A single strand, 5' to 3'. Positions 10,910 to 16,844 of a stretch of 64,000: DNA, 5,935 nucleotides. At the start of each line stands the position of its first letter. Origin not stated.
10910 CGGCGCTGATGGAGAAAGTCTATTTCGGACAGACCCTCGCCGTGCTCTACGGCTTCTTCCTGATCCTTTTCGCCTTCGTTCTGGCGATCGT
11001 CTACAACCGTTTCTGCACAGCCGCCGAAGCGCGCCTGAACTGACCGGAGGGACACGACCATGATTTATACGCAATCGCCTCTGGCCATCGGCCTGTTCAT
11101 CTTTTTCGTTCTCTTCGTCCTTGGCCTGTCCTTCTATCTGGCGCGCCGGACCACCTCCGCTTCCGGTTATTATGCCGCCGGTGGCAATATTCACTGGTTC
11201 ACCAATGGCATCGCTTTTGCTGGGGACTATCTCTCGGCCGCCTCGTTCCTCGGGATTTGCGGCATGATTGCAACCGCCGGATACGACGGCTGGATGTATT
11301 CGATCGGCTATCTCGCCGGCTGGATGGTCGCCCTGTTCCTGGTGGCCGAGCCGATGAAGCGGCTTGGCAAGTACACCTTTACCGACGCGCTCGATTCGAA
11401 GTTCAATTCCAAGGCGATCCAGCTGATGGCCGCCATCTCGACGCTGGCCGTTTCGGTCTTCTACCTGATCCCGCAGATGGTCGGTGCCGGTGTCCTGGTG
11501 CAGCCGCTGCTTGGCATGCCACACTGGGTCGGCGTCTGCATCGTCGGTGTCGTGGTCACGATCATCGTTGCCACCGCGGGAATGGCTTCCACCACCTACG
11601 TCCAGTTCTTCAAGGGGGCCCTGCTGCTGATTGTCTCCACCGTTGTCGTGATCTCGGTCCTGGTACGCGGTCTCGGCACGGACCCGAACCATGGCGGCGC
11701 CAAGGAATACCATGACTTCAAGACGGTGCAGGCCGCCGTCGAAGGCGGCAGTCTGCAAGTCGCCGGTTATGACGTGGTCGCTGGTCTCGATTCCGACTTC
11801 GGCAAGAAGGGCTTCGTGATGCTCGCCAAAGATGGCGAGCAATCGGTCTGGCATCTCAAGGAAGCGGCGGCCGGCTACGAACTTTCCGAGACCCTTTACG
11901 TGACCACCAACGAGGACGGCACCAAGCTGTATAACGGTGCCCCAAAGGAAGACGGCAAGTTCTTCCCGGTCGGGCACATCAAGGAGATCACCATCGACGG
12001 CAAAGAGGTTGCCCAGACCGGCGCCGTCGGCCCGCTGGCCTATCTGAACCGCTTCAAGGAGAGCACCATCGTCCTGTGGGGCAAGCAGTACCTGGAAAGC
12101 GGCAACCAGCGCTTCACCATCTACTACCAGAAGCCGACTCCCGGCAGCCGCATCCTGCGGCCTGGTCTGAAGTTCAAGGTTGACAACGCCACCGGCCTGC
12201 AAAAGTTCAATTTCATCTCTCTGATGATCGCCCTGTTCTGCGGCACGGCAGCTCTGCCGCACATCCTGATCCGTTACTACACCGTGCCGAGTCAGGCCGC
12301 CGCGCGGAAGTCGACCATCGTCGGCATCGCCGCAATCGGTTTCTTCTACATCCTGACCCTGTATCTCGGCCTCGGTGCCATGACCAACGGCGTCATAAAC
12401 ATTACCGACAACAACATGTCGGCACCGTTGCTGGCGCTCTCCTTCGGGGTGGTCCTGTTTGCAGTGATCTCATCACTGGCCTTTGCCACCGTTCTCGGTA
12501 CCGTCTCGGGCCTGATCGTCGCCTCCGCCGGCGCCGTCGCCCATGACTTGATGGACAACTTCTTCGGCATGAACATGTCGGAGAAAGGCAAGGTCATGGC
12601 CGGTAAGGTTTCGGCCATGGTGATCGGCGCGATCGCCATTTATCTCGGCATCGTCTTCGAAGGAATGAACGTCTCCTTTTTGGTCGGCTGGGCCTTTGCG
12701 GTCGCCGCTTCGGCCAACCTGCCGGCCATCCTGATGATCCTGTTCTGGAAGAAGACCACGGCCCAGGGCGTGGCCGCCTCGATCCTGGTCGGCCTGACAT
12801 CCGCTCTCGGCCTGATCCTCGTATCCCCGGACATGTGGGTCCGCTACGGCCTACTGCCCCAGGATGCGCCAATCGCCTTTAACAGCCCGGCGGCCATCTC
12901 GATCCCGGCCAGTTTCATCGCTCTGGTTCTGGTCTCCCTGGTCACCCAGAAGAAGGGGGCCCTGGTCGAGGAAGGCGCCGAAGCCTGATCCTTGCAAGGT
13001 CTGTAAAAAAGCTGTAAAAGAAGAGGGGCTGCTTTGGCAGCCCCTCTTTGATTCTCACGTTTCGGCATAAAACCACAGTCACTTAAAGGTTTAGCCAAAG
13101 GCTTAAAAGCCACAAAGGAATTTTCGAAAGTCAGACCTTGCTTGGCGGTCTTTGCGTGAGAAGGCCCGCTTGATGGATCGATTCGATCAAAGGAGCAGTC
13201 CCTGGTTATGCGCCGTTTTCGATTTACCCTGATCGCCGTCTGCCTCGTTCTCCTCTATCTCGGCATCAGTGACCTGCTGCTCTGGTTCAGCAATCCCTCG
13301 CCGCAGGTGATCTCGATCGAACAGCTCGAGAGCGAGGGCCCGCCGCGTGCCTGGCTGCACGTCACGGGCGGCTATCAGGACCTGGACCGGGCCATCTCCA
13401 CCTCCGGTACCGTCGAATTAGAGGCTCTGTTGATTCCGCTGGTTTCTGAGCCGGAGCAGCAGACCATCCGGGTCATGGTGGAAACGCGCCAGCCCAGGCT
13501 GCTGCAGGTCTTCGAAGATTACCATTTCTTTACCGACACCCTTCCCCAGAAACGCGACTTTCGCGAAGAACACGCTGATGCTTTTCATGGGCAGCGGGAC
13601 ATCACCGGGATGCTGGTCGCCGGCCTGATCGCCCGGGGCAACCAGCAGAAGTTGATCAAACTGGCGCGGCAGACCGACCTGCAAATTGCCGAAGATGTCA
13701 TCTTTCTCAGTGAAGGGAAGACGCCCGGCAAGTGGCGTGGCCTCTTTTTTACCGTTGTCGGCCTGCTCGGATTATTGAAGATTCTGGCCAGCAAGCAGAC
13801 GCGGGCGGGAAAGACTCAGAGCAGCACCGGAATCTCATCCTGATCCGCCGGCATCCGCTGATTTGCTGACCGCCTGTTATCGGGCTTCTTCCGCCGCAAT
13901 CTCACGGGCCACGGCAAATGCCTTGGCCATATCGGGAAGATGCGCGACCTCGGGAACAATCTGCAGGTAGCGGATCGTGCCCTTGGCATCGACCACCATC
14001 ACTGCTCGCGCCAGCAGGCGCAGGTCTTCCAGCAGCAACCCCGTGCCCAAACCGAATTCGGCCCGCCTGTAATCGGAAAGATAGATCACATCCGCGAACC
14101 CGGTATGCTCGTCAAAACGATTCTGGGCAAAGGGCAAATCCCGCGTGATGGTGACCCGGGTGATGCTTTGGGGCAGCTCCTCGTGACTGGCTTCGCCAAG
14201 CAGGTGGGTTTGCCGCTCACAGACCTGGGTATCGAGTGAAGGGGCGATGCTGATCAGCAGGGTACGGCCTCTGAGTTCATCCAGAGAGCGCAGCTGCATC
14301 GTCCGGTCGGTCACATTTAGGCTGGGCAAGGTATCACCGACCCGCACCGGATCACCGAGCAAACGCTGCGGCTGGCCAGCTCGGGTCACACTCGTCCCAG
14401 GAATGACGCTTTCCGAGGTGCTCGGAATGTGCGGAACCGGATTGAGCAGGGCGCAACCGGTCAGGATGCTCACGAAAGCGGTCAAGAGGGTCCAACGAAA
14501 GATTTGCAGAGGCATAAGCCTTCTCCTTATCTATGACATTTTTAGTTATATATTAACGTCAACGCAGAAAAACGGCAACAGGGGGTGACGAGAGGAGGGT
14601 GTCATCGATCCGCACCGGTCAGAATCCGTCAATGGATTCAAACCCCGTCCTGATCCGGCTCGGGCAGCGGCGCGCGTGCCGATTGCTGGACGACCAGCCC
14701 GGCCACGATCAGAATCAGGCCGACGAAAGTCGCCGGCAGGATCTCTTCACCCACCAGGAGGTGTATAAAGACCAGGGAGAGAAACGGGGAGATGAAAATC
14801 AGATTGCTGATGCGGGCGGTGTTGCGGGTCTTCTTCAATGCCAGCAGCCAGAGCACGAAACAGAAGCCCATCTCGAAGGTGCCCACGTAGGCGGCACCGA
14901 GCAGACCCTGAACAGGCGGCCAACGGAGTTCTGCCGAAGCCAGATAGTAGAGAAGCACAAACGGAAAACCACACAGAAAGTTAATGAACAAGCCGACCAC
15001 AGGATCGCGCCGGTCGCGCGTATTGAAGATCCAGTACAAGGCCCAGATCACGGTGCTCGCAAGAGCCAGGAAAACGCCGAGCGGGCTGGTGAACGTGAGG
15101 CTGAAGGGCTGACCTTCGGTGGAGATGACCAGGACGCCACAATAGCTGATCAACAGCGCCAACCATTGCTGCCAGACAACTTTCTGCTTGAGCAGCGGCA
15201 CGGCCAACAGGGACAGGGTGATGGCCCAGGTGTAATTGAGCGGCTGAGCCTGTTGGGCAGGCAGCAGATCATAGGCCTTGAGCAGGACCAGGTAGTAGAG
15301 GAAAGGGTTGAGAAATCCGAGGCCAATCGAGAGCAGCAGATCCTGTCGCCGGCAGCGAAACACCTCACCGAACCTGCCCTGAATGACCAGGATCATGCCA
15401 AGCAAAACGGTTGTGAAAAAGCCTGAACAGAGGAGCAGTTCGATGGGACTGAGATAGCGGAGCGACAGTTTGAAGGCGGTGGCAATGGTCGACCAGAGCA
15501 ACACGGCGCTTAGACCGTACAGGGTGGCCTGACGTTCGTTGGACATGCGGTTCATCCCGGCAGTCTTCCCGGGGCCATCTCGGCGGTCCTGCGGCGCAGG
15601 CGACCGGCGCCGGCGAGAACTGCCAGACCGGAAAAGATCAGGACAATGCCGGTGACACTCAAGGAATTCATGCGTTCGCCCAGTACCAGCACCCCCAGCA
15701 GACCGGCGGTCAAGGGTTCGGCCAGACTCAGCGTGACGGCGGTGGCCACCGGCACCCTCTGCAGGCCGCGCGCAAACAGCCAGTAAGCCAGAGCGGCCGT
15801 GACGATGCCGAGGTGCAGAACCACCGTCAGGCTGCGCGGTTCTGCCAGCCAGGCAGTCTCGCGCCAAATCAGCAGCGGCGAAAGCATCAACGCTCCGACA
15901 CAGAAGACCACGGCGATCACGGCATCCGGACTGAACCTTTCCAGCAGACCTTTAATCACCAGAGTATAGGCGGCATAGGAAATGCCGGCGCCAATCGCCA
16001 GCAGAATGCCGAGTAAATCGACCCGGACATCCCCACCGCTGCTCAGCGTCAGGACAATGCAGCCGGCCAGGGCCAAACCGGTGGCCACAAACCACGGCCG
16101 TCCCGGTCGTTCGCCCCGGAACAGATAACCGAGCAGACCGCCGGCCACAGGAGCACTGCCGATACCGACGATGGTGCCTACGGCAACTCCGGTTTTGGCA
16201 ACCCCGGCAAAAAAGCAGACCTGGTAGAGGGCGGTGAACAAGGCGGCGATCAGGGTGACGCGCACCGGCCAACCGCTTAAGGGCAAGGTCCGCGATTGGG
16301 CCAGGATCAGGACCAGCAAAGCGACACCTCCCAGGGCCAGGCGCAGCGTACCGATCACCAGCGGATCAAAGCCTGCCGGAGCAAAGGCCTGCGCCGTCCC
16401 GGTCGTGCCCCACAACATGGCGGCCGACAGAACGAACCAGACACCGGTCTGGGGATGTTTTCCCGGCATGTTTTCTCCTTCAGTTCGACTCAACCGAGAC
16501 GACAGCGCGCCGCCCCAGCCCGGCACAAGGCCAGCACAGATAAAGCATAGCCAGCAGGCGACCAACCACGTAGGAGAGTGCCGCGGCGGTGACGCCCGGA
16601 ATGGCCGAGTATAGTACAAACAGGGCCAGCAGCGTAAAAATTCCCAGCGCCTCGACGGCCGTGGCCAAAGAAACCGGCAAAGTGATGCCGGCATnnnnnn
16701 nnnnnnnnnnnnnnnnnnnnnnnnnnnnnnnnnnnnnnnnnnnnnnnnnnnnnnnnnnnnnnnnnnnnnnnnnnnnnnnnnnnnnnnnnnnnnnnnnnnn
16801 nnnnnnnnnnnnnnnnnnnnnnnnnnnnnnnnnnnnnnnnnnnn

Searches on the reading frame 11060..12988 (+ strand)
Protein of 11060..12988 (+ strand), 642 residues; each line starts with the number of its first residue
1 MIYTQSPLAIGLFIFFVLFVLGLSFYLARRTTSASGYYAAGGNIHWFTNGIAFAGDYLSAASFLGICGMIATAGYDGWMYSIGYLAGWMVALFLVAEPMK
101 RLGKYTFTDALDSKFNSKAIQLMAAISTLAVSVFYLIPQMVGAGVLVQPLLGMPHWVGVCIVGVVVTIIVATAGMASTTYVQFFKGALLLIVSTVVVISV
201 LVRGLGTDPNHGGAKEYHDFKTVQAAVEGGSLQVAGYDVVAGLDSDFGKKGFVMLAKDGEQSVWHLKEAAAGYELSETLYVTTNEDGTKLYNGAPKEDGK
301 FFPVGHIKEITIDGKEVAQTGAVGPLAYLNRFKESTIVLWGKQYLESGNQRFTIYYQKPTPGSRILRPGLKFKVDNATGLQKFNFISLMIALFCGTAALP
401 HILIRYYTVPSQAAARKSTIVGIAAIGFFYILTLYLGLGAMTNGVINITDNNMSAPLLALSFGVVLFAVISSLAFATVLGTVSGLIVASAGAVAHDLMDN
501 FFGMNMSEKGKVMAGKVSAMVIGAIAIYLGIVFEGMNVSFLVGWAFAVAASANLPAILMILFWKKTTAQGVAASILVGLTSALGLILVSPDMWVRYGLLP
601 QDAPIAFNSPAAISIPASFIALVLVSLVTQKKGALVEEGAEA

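Call 22: search_protein_families(library=pfam, proteins=[window:11060-12988:+])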
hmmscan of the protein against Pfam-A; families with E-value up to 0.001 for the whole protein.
window:11060-12988:+ (642 aa): 1 family
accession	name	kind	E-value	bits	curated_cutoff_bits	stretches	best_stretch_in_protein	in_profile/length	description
PF00474.23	SSF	-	1.6e-68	231.9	22.8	2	37-203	1-168/406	Sodium:solute symporter family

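Call 29: search_protein_families(library=ncbifam, proteins=[window:11060-12988:+], max_evalue=0.01)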
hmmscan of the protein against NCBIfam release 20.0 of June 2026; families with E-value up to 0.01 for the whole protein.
window:11060-12988:+ (642 aa): 9 families
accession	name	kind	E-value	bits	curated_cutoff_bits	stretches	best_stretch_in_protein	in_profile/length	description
NF058657.1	MncbAcdTpMctC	equivalog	6.5e-125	417.6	670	2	361-632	224-502/527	monocarboxylic acid transporter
NF006903.2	PRK09395.1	subfamily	8.2e-120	400.8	750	2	8-203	36-231/552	cation/acetate symporter ActP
NF009135.0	PRK12488.1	subfamily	8.6e-104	348.1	850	2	9-221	34-247/549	cation/acetate symporter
TIGR02711.1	symport_actP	equivalog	8.7e-98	328.4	1099.25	2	9-201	34-226/549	cation/acetate symporter ActP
TIGR03648.1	Na_symport_lg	subfamily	1.7e-72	244.6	320.75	2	17-442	7-298/547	VC_2705 family sodium/solute symporter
TIGR00813.1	sss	superfamily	1.2e-40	139.8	184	2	37-207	1-171/411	sodium/solute symporter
TIGR02121.1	Na_Pro_sym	equivalog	1.1e-20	73.9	515.5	2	383-582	232-434/488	sodium/proline symporter PutP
TIGR02119.1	panF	equivalog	4.4e-19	68.8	328.05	2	12-207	7-209/471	sodium/pantothenate symporter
NF011948.0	PRK15419.1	equivalog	1.6e-08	33.9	955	1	374-580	227-439/502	sodium/proline symporter PutP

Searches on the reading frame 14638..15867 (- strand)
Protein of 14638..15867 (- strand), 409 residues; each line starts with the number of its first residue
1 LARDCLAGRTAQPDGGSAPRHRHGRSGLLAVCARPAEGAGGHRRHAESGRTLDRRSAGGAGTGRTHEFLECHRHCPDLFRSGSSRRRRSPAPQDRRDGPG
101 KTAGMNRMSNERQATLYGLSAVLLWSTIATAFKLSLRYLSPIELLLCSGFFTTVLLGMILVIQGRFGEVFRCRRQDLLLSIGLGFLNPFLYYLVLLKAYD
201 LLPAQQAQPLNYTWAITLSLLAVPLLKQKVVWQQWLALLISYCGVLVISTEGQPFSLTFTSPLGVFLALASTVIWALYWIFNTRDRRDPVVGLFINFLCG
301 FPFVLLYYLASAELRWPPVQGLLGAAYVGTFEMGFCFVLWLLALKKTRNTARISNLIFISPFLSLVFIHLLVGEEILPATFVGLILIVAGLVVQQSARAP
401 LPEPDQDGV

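Call 22: search_protein_families(library=pfam, proteins=[window:14638-15867:-])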
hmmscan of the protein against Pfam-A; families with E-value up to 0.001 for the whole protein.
window:14638-15867:- (409 aa): 1 family
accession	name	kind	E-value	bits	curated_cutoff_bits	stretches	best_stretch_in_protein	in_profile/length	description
PF00892.27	EamA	-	2e-34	119.2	28.2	2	115-250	4-135/135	EamA-like transporter family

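Call 29: search_protein_families(library=ncbifam, proteins=[window:14638-15867:-], max_evalue=0.01)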
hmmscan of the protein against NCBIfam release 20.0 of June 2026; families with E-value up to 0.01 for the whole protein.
window:14638-15867:- (409 aa): 4 families
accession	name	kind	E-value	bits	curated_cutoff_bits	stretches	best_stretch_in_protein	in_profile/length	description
NF050091.1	ArAmAcExpYddG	equivalog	1.9e-16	60.4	300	1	110-393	2-281/285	aromatic amino acid exporter YddG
NF008676.0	PRK11689.1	equivalog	5.1e-15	55.4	194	1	110-394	3-287/297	aromatic amino acid DMT transporter YddG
TIGR00950.1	2A78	equivalog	1.2e-12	47.8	230.2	1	144-392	16-264/264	carboxylate/amino acid/amine transporter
TIGR03340.1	phn_DUF6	hypoth_equivalog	1.3e-09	38.2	288.15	1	187-393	72-280/281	phosphonate utilization associated putative membrane protein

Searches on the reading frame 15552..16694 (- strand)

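Call 4: search_protein_families(library=pfam, proteins=[window:15552-16694:-])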
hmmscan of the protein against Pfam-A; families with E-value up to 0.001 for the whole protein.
window:15552-16694:- (380 aa): 2 families
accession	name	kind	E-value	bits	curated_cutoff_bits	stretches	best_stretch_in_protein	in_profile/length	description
PF00892.27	EamA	-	1.8e-42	145.2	28.2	2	228-360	2-133/135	EamA-like transporter family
PF03151.22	TPT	-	0.00036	20.4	30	0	110-292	30-212/291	Triose-phosphate Transporter family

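Call 29: search_protein_families(library=ncbifam, proteins=[window:15552-16694:-], max_evalue=0.01)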
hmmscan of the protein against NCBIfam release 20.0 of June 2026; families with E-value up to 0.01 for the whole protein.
window:15552-16694:- (380 aa): 6 families
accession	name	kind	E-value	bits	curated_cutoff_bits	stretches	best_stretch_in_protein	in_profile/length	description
TIGR00950.1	2A78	equivalog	3.8e-42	144.5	230.2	1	95-357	1-263/264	carboxylate/amino acid/amine transporter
NF007823.0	PRK10532.1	equivalog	7.3e-10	38.4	354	1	114-354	43-273/295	threonine/homoserine exporter RhtA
NF050091.1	ArAmAcExpYddG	equivalog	6.4e-06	25.9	300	1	90-359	12-281/285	aromatic amino acid exporter YddG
TIGR03340.1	phn_DUF6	hypoth_equivalog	9e-06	25.5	288.15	1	86-360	5-281/281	phosphonate utilization associated putative membrane protein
NF008432.0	PRK11272.1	equivalog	1.5e-05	24.4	270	1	90-361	17-286/294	drug/metabolite exporter YedA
NF008523.0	PRK11453.1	equivalog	0.0027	17.4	472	1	106-368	27-293/299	O-acetylserine/cysteine exporter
